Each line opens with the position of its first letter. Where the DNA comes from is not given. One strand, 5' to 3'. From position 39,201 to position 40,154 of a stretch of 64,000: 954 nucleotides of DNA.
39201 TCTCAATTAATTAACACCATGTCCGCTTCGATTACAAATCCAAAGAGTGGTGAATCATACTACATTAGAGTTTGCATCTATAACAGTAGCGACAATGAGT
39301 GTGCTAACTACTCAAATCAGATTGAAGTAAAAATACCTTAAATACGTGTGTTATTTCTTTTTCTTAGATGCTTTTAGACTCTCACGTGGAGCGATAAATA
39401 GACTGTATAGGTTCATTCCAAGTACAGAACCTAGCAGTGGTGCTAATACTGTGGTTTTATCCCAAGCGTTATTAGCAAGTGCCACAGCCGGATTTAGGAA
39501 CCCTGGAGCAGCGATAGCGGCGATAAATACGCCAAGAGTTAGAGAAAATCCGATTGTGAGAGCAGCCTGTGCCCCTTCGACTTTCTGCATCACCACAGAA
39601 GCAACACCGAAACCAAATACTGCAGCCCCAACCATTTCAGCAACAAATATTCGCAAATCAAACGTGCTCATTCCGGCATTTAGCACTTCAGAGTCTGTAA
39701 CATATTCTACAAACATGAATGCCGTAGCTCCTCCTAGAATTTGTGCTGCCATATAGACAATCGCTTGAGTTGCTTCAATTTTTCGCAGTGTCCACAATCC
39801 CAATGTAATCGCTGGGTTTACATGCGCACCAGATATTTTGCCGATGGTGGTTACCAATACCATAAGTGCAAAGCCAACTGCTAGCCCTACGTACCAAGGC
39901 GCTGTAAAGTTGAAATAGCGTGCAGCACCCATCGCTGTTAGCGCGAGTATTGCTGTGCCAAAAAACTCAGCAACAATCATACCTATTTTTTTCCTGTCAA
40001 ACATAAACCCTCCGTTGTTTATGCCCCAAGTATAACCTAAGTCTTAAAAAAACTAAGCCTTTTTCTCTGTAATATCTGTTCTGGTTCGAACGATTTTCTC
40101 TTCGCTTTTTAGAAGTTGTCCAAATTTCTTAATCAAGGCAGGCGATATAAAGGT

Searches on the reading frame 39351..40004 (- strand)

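Call 86: search_protein_families(library=pfam, proteins=[window:39351-40004:-], max_evalue=0.001)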
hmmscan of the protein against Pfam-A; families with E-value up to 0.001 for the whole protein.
window:39351-40004:- (217 aa): 1 family
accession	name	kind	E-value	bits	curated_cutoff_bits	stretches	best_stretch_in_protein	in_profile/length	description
PF00230.25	MIP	-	1.2e-26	94.4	25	1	7-200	8-222/222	Major intrinsic protein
